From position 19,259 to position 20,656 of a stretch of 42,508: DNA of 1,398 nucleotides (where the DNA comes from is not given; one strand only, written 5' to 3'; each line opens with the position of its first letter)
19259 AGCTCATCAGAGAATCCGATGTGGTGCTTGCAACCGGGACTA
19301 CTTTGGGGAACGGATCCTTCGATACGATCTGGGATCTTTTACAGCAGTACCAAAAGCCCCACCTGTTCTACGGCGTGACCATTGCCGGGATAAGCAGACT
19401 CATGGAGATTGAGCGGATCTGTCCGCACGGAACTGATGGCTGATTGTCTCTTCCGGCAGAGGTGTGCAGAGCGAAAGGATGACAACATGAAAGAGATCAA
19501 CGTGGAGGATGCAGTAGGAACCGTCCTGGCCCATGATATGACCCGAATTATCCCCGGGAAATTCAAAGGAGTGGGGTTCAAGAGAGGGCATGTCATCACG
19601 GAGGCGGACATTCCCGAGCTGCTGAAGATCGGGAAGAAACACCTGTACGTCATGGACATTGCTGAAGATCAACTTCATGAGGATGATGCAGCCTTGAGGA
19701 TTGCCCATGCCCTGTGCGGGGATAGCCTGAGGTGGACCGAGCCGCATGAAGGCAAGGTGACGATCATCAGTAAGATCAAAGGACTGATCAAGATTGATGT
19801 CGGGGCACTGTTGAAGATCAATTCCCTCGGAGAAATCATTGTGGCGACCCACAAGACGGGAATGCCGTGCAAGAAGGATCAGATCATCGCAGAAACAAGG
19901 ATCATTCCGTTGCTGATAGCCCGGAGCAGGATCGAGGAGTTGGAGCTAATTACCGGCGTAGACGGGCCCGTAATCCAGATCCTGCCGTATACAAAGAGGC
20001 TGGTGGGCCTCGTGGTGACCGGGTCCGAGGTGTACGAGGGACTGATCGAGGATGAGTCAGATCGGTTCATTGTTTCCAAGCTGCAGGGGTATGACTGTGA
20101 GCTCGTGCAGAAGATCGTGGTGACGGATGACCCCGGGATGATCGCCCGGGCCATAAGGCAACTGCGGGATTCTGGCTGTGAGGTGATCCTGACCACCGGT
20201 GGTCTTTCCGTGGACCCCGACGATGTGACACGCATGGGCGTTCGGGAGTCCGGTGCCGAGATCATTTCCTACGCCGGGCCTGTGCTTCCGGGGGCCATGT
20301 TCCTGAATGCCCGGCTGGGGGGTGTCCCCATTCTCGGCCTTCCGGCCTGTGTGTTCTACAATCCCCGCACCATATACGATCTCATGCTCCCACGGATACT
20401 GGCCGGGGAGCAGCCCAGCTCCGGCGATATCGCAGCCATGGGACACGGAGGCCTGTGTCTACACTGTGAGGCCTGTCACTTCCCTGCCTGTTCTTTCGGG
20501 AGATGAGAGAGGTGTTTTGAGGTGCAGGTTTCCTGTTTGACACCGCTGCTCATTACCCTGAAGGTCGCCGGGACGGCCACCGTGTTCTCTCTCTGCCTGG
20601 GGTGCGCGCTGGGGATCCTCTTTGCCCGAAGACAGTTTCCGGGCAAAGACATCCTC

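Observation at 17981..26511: Self-contained molybdenum-cofactor uptake, assembly and sulfuration array downstream of the hydroxylase (best candidate for a new system)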

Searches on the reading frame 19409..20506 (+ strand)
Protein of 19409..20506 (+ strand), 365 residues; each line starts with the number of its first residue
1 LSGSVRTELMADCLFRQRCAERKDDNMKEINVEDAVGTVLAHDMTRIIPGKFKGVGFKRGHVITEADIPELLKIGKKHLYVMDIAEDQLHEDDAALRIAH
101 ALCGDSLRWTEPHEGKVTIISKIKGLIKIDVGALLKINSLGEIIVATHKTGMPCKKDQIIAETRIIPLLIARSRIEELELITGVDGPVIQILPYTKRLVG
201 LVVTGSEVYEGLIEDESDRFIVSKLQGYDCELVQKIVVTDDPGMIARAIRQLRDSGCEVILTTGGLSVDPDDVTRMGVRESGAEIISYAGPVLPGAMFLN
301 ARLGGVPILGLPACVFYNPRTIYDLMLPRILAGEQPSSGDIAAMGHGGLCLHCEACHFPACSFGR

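Call 4: search_protein_families(library=pfam, proteins=[window:19409-20506:+], max_evalue=0.01)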
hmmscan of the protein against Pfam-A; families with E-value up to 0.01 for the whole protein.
window:19409-20506:+ (365 aa): 1 family
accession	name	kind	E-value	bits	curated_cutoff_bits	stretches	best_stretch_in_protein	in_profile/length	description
PF00994.29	MoCF_biosynth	-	1.9e-19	70.2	26.6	1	201-312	2-124/144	Probable molybdopterin binding domain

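Call 6: search_protein_families(library=ncbifam, proteins=[window:19409-20506:+], max_evalue=0.001)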
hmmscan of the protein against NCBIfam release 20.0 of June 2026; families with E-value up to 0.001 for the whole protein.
window:19409-20506:+ (365 aa): 11 families
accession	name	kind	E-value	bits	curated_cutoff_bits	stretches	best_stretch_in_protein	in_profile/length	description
TIGR00177.1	molyb_syn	domain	8.6e-16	58.2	85.35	1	199-287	4-94/148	molybdenum cofactor synthesis domain-containing protein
NF002947.1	PRK03604.1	equivalog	5e-09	35.8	285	1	200-280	149-229/301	bifunctional molybdenum cofactor biosynthesis protein MoaC/MoaB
NF011067.0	PRK14497.1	equivalog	6.8e-09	34.8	536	1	201-316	191-304/546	putative molybdopterin biosynthesis protein MoeA/unknown domain fusion protein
NF001813.0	PRK00549.1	equivalog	3.6e-08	32.8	379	1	200-276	4-79/414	competence/damage-inducible protein A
NF011068.0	PRK14498.1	equivalog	7.7e-07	27.5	534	1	201-312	191-307/647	molybdopterin biosynthesis protein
NF007960.1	PRK10680.1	equivalog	2.5e-06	26.5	440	1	203-313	187-295/401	molybdopterin molybdotransferase MoeA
NF002291.0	PRK01215.1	equivalog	6e-06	25.5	293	1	201-278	8-84/264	nicotinamide mononucleotide deamidase-related protein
TIGR00200.1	cinA_nterm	subfamily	6.5e-06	25.1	243.15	1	200-278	5-82/414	CinA family nicotinamide mononucleotide deamidase-related protein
NF002977.0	PRK03670.1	equivalog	0.00025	20.5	305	1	201-281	5-85/252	competence damage-inducible protein A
TIGR02667.1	moaB_proteo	equivalog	0.00071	19.3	222.4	0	213-275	19-82/163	molybdenum cofactor biosynthesis protein B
NF006932.0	PRK09417.1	equivalog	0.00079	18.9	158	0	199-274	6-84/193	molybdopterin adenylyltransferase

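Call 15: search_solved_structures(query=window:19487-20506:+, max_evalue=0.01, show_alignments=1)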
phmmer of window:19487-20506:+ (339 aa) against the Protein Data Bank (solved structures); distinct sequences matched with E-value up to 0.01: 22.
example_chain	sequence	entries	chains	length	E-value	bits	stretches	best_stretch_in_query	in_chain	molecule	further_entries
2nqs_A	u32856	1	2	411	2.4e-07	33.7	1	175-304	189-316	Molybdopterin biosynthesis protein moeA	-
2nrp_A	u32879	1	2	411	2.6e-07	33.6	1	175-304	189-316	Molybdopterin biosynthesis protein moeA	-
2nqk_A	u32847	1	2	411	2.6e-07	33.6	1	175-304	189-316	Molybdopterin biosynthesis protein moeA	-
2nqr_A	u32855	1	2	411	2.6e-07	33.6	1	175-304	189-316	Molybdopterin biosynthesis protein moeA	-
1fc5_A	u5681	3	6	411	2.6e-07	33.6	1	175-304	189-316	MOLYBDOPTERIN BIOSYNTHESIS MOEA PROTEIN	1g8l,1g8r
2nqm_A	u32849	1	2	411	2.6e-07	33.6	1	175-304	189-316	Molybdopterin biosynthesis protein moeA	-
2nro_A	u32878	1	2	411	2.6e-07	33.6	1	175-304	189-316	Molybdopterin biosynthesis protein moeA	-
2nrs_A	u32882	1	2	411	2.6e-07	33.6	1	175-304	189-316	Molybdopterin biosynthesis protein moeA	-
2nqn_A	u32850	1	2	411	2.6e-07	33.5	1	175-304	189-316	Molybdopterin biosynthesis protein moeA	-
2nqq_A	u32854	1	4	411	2.7e-07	33.5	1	175-304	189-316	Molybdopterin biosynthesis protein moeA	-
2nqu_A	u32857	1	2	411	2.8e-07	33.5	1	175-304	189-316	Molybdopterin biosynthesis protein moeA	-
2nqv_A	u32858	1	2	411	3.3e-06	29.9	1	175-304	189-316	Molybdopterin biosynthesis protein moeA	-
2pbq_A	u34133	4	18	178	4.7e-05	26.2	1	170-251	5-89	Molybdenum cofactor biosynthesis MOG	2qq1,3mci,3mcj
6rms_A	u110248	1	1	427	0.00013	24.7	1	160-261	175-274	Molybdopterin biosynthesis protein CNX1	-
6gax_A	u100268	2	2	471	0.00015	24.5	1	160-262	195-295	Molybdopterin biosynthesis protein CNX1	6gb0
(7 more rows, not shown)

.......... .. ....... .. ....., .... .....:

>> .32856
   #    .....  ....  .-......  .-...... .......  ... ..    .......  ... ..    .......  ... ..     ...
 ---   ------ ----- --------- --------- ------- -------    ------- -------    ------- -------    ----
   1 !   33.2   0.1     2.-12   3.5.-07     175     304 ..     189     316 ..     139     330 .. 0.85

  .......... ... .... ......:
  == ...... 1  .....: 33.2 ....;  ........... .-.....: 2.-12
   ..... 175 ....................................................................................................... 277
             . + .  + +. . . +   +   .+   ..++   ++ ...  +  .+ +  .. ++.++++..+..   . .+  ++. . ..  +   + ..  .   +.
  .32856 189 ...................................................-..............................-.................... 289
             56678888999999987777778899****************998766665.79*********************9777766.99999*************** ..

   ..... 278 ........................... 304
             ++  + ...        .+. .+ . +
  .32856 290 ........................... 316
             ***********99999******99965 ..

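Call 18: find_homologous_proteins(query=window:19487-20506:+, max_evalue=0.00001)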
Query window:19487-20506:+ (339 aa): 7990 proteins with E <= 0.00001 among 8000 candidates; the best 120 are listed.
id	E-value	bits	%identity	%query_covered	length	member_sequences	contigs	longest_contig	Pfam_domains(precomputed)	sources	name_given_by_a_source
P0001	1.1e-222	757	100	100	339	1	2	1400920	PF00994.30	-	-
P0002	2.5e-177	607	78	100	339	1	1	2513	PF00994.30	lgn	-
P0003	1.2e-176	605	79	100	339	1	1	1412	PF00994.30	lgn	-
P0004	3.8e-175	600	78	100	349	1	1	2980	PF00994.30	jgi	jgi:molybdenum cofactor synthesis domain-containing protein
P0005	2.8e-172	591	77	100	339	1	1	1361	PF00994.30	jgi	jgi:molybdenum cofactor synthesis domain-containing protein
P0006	1.8e-168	578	75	100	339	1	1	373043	PF00994.30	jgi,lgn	jgi:molybdenum cofactor synthesis domain-containing protein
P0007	5.0e-168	577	76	99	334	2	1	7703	PF00994.30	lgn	-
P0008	1.5e-167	575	74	100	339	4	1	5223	PF00994.30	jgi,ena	-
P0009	1.5e-167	575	74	100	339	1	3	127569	PF00994.30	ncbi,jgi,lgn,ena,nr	ncbi:MAG: molybdopterin-binding protein [Deltaproteobacteria bacterium HGW-Deltaproteobacteria-12]|j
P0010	1.8e-167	575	74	100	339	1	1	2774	PF00994.30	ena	-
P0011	5.2e-166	570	73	100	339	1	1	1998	PF00994.30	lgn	-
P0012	3.8e-165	567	74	100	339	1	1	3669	PF00994.30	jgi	jgi:molybdenum cofactor synthesis domain-containing protein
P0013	1.3e-164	566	73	100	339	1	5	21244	PF00994.30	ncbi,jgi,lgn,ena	-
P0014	1.7e-164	565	72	100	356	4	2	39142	PF00994.30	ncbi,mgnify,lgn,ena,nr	ncbi:MAG TPA: molybdopterin-binding protein [Deltaproteobacteria bacterium]|mgnify:CR=1 FL=1|nr:moly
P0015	6.9e-164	563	74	99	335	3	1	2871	PF00994.30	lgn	-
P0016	3.8e-163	561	73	100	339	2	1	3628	PF00994.30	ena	-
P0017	3.2e-160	551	71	100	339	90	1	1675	PF00994.30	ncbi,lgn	-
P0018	2.7e-156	538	70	100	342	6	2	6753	PF00994.30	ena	-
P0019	3.0e-156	538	69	100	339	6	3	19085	PF00994.30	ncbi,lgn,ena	-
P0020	2.8e-155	535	69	100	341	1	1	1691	PF00994.30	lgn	-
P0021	8.0e-155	533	71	100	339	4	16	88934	PF00994.30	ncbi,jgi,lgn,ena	jgi:molybdenum cofactor synthesis domain-containing protein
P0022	2.1e-154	532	68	100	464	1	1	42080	PF00994.30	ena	-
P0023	9.9e-153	527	68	100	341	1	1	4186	PF00994.30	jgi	jgi:molybdenum cofactor synthesis domain-containing protein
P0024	1.4e-152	526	67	100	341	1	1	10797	PF00994.30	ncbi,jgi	jgi:hypothetical protein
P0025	1.5e-151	523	66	100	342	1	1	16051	PF00994.30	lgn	-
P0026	2.3e-151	522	70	100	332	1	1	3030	PF00994.30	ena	-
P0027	3.2e-151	522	67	100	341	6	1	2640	PF00994.30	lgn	-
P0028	3.1e-150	518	65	100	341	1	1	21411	PF00994.30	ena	-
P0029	5.3e-150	518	66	100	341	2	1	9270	PF00994.30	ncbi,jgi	-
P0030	7.1e-149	514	64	100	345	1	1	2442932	PF00994.30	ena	-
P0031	6.6e-148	511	66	100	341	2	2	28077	PF00994.30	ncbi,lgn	-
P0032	1.9e-147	509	66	100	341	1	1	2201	PF00994.30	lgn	-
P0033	6.2e-147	507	65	100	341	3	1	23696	PF00994.30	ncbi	-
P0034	6.5e-146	504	63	100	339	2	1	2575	PF00994.30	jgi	-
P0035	1.8e-145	503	65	100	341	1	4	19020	PF00994.30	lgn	-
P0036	3.0e-145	502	64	100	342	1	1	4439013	PF00994.30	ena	-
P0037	2.0e-144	499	64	100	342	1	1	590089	PF00994.30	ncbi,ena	-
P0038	2.2e-144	499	66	100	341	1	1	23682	PF00994.30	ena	-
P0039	3.7e-144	498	63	100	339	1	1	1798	PF00994.30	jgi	jgi:molybdenum cofactor synthesis domain-containing protein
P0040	2.2e-143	496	62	100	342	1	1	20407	PF00994.30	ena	-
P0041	5.8e-143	494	63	100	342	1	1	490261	PF00994.30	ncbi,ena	-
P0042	1.4e-142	493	63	100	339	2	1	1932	PF00994.30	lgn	-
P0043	1.5e-141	490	63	99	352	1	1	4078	PF00994.30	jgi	-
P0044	5.1e-141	488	63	100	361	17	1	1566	PF00994.30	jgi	jgi:molybdenum cofactor synthesis domain-containing protein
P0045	9.3e-141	487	64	100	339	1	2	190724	PF00994.30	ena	-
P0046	1.5e-140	487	62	100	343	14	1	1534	PF00994.30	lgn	-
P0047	1.6e-140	486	63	99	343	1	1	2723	PF00994.30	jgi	jgi:hypothetical protein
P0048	2.2e-140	486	61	100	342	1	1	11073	PF00994.30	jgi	jgi:hypothetical protein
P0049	2.7e-140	486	62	99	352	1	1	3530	PF00994.30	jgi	-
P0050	3.3e-140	485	63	100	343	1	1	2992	PF00994.30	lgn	-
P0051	5.1e-140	485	63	99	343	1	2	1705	PF00994.30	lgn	-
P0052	1.0e-139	484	61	100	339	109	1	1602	PF00994.30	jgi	jgi:molybdenum cofactor synthesis domain-containing protein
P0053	1.1e-139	484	62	100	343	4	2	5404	PF00994.30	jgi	jgi:hypothetical protein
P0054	1.2e-139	484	63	100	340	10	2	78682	PF00994.30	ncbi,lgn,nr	ncbi:MAG: molybdopterin-binding protein [Deltaproteobacteria bacterium]|nr:molybdopterin-binding pro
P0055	1.4e-139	483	62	100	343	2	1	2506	PF00994.30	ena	-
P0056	1.4e-139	483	61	99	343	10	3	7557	PF00994.30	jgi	jgi:molybdenum cofactor synthesis domain-containing protein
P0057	1.5e-139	483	63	100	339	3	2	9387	PF00994.30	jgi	jgi:molybdenum cofactor synthesis domain-containing protein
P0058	1.7e-139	483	64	100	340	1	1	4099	PF00994.30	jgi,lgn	jgi:hypothetical protein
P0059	1.7e-139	483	61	100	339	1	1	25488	PF00994.30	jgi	-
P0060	2.1e-139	483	62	99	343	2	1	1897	PF00994.30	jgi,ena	jgi:hypothetical protein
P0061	2.1e-139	483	62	100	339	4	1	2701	PF00994.30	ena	-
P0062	2.6e-139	482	64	100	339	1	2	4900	PF00994.30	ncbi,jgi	jgi:hypothetical protein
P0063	2.6e-139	482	61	100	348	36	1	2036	PF00994.30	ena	-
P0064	2.8e-139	482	62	100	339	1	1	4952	PF00994.30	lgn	-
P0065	3.2e-139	482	61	99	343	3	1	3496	PF00994.30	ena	-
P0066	7.3e-139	481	62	100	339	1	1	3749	PF00994.30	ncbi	-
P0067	8.2e-139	481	60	100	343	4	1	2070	PF00994.30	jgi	jgi:molybdenum cofactor synthesis domain-containing protein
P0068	8.4e-139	481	61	100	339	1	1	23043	PF00994.30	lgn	-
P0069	1.9e-138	480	63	100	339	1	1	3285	PF00994.30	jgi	jgi:hypothetical protein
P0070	1.9e-138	480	62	100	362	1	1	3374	PF00994.30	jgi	jgi:hypothetical protein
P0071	2.1e-138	479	64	100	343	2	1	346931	PF00994.30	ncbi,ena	-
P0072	3.0e-138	479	60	100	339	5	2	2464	PF00994.30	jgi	jgi:hypothetical protein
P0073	4.0e-138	479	60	100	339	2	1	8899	PF00994.30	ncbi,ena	-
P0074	4.4e-138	478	61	100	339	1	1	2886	PF00994.30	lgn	-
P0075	6.4e-138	478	62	100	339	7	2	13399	PF00994.30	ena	-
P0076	7.4e-138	478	60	100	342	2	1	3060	PF00994.30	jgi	jgi:molybdenum cofactor synthesis domain-containing protein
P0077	7.5e-138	478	63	100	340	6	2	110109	PF00994.30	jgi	jgi:Probable molybdopterin binding domain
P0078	8.2e-138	477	60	100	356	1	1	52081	PF00994.30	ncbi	-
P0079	9.6e-138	477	62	100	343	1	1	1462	PF00994.30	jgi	jgi:molybdenum cofactor synthesis domain-containing protein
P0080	1.3e-137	477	60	100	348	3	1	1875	PF00994.30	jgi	jgi:molybdenum cofactor synthesis domain-containing protein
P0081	1.4e-137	477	61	100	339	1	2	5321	PF00994.30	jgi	jgi:molybdenum cofactor synthesis domain-containing protein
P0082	1.4e-137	477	62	100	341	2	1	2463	PF00994.30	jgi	-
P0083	1.4e-137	477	62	100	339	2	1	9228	PF00994.30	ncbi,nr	ncbi:MAG: molybdopterin-binding protein [Deltaproteobacteria bacterium]|nr:molybdopterin-binding pro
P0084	1.5e-137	477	63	100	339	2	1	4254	PF00994.30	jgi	jgi:hypothetical protein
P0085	1.6e-137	477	62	100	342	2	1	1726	PF00994.30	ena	-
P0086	2.1e-137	476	62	100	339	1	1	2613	PF00994.30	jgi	jgi:hypothetical protein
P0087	2.2e-137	476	61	100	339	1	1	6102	PF00994.30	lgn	-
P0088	2.2e-137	476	61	100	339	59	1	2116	PF00994.30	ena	-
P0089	2.4e-137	476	63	100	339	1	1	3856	PF00994.30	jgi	jgi:hypothetical protein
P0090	2.6e-137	476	62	100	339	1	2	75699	PF00994.30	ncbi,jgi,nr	ncbi:MAG: molybdopterin-binding protein [Deltaproteobacteria bacterium]|nr:molybdopterin-binding pro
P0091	3.0e-137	476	61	100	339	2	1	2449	PF00994.30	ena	-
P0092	3.8e-137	475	60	100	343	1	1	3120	PF00994.30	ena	-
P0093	4.1e-137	475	59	100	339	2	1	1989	PF00994.30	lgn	-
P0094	4.5e-137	475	61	100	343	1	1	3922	PF00994.30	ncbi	-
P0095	4.9e-137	475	61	100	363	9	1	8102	PF00994.30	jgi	jgi:molybdenum cofactor synthesis domain-containing protein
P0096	5.1e-137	475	61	100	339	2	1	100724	PF00994.30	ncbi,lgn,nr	ncbi:MAG: molybdopterin-binding protein [Deltaproteobacteria bacterium]|nr:molybdopterin-binding pro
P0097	5.4e-137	475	60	100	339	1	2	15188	PF00994.30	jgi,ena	jgi:molybdenum cofactor synthesis domain-containing protein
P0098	5.6e-137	475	60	100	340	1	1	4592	PF00994.30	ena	-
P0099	5.6e-137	475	60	100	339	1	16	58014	PF00994.30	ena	-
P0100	7.6e-137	474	59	100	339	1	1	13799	PF00994.30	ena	-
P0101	7.7e-137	474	61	100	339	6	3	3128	PF00994.30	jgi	jgi:molybdenum cofactor synthesis domain-containing protein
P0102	8.0e-137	474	60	100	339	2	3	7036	PF00994.30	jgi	jgi:molybdenum cofactor synthesis domain-containing protein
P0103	8.1e-137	474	62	100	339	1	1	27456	PF00994.30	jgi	jgi:hypothetical protein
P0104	8.2e-137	474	61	100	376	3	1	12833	PF00994.30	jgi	jgi:molybdenum cofactor synthesis domain-containing protein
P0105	9.7e-137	474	60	99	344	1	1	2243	PF00994.30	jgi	jgi:hypothetical protein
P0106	1.0e-136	474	62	100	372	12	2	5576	PF00994.30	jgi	jgi:molybdenum cofactor synthesis domain-containing protein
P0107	1.1e-136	474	61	100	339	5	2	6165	PF00994.30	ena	-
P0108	1.4e-136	473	60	100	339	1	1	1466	PF00994.30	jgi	jgi:molybdenum cofactor synthesis domain-containing protein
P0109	1.5e-136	473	60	100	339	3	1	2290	PF00994.30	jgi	jgi:molybdenum cofactor synthesis domain-containing protein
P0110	1.5e-136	473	60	100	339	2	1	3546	PF00994.30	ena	-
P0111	1.5e-136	473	62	100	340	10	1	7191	PF00994.30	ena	-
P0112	1.8e-136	473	62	100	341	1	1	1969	PF00994.30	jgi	jgi:molybdenum cofactor synthesis domain-containing protein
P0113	2.2e-136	473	60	100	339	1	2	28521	PF00994.30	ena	-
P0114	2.3e-136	473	61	100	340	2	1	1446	PF00994.30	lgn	-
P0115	2.7e-136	473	62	100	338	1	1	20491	PF00994.30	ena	-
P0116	2.8e-136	472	61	100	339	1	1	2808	PF00994.30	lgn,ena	-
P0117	3.0e-136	472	60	100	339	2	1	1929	PF00994.30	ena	-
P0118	3.1e-136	472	62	100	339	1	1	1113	PF00994.30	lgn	-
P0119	3.2e-136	472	62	100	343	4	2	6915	PF00994.30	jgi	-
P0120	3.3e-136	472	60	100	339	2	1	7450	PF00994.30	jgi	jgi:molybdenum cofactor synthesis domain-containing protein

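Call 20: find_related_loci(query=A1, collection=genome_contigs, flank=10000)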
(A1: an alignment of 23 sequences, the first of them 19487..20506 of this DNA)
Query A1 (339 aa) in genome_contigs; peptide patterns used: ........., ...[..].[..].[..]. (x = any residue, [..] = any of these).
453 stretches matched a pattern; 403 encode a relative of the query (tblastn E <= 1e-3); the best 80 are kept; 80 distinct loci.
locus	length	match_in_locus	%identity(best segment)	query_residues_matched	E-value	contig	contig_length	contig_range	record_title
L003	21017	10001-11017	74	1-339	9e-173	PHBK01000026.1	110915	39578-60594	MAG: Deltaproteobacteria bacterium HGW-Deltaproteobacteria-12 bjp_ig2069_scaffold_346, whole genome shotgun sequence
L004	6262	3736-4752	73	1-339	2e-170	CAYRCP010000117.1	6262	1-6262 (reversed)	MAG TPA_asm: uncultured Bacteriovoracaceae bacterium isolate binchicken_co42_315 genome assembly, contig: NODE_23729_len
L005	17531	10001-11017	72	1-339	5e-164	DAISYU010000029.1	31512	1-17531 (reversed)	MAG TPA_asm: Thermodesulfobacteriota bacterium isolate CTOTU18761 NODE_1117_length_31512_cov_10.092730, whole genome sho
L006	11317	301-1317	71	1-339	1e-163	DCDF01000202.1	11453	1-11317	MAG TPA_asm: Syntrophaceae bacterium UBA1062 UBA1062_contig_300, whole genome shotgun sequence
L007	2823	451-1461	70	1-337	4e-171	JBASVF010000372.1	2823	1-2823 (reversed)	MAG: Desulfomonilia bacterium isolate MFD13470_ilm_asm_bin26 k127_46823, whole genome shotgun sequence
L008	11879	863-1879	69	1-339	4e-161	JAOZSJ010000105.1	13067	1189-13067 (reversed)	MAG: Desulfobacterales bacterium isolate GMC6.metabat2.155 GMC6_4874_length_13067_cov_14.670381, whole genome shotgun se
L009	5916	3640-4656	66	1-339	9e-156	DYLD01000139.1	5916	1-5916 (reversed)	MAG TPA_asm: Syntrophus aciditrophicus isolate SulCav_AS07-7_52_56 SulCav_AS07_7_12275_length_5916_cov_27_161747, whole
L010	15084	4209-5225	66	1-339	1e-153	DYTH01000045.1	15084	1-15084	MAG TPA_asm: Syntrophus aciditrophicus isolate SulCav_PC08_3_54_36 SulCav_PC08-3_3125_length_15084_cov_19.941779, whole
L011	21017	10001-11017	64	1-339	1e-149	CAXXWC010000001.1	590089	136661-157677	MAG: Desulfobacterales bacterium isolate 0c1ee1e2-2e93-4d1f-b680-5c09bdc3d0f4 genome assembly, contig: contig_1, whole g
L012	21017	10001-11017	63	1-339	7e-148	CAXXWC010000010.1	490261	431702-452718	MAG: Desulfobacterales bacterium isolate 0c1ee1e2-2e93-4d1f-b680-5c09bdc3d0f4 genome assembly, contig: contig_10, whole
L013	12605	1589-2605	61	1-339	6e-144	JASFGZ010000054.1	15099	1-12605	MAG: Desulfobacterales bacterium isolate D0606U20metaG_Bin_82 D0606U20metaG_FD_scaffold_156_c1, whole genome shotgun seq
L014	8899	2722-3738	60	1-339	5e-143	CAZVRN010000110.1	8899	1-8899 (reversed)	MAG TPA_asm: uncultured Thermodesulfobacteriota bacterium isolate binchicken_co19_575 genome assembly, contig: NODE_1364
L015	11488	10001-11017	60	1-339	8e-143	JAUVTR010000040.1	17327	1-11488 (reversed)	MAG: Desulfobacterales bacterium isolate CSMAG_771 CSMAG_771_k141_772574_length_17327_cov_9.9885, whole genome shotgun s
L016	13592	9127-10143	60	1-339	2e-141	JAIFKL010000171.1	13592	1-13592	MAG: Desulfobacteraceae bacterium isolate bin_101 scaffold_5655, whole genome shotgun sequence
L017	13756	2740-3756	61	1-339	2e-141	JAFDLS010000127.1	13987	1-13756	MAG: Deltaproteobacteria bacterium isolate Meg22_810_Bin_229 Meg22_810_Bin_229_scaffold_33544, whole genome shotgun sequ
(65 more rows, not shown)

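Call 27: search_protein_families(library=ncbifam, proteins=[window:19487-20506:+], max_evalue=0.001)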
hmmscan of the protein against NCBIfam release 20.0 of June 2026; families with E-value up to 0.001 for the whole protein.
window:19487-20506:+ (339 aa): 11 families
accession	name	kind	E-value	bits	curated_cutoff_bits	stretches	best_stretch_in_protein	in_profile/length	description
TIGR00177.1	molyb_syn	domain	7.8e-16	58.3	85.35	1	173-261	4-94/148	molybdenum cofactor synthesis domain-containing protein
NF002947.1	PRK03604.1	equivalog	4.4e-09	36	285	1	174-254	149-229/301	bifunctional molybdenum cofactor biosynthesis protein MoaC/MoaB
NF011067.0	PRK14497.1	equivalog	9.5e-09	34.3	536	1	175-290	191-304/546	putative molybdopterin biosynthesis protein MoeA/unknown domain fusion protein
NF001813.0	PRK00549.1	equivalog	3.2e-08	33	379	1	174-250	4-79/414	competence/damage-inducible protein A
NF011068.0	PRK14498.1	equivalog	1.7e-06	26.4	534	1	175-286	191-307/647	molybdopterin biosynthesis protein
NF007960.1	PRK10680.1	equivalog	3.3e-06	26.1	440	1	177-287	187-295/401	molybdopterin molybdotransferase MoeA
NF002291.0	PRK01215.1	equivalog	5.3e-06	25.7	293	1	175-252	8-84/264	nicotinamide mononucleotide deamidase-related protein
TIGR00200.1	cinA_nterm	subfamily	5.8e-06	25.3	243.15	1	174-252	5-82/414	CinA family nicotinamide mononucleotide deamidase-related protein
NF002977.0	PRK03670.1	equivalog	0.00022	20.7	305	1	175-255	5-85/252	competence damage-inducible protein A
TIGR02667.1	moaB_proteo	equivalog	0.00064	19.4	222.4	0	187-249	19-82/163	molybdenum cofactor biosynthesis protein B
NF006932.0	PRK09417.1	equivalog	0.0007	19.1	158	0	173-248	6-84/193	molybdopterin adenylyltransferase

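Call 39: predict_structure(alignment_id=A1)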
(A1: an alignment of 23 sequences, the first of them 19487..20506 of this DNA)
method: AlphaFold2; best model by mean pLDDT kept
length: 339 residues; sequences in the alignment: 23
mean_pLDDT: 84.0   pTM: 0.75
mean pLDDT of the five models: 84.0, 83.6, 83.4, 81.4, 78.7
residues with pLDDT >= 90: 146; 70-90: 154; 50-70: 15; < 50: 24
segments of 3 or more residues with pLDDT < 50: 267-269, 320-339
pLDDT, mean of each block of 10 residues (from residue 1): 89 85 78 86 85 87 93 92 92 95 91 88 87 91 92 84 92 93 87 88 92 94 97 86 74 95 58 90 84 76 91 69 38 34
secondary structure, 60 per line:
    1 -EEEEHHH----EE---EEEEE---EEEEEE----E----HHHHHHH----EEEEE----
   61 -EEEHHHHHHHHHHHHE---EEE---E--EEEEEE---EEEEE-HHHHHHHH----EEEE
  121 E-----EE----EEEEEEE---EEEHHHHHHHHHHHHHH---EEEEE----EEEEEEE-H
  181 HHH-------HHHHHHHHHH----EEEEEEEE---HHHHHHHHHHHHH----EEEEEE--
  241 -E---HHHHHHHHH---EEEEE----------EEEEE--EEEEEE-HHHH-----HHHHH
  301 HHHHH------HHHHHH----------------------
elements in order: E2-5 E18-22 E26-31 H41-47 E52-56 E62-64 H65-76 E81-83 E90-95 E99-103 H105-112 E117-121 E133-139 E143-145 H146-159 E163-167 E172-178 H180-183 H191-200 E205-212 H216-228 E233-238 H246-254 E258-262 E273-277 E280-285 H287-290 H296-305 H312-317
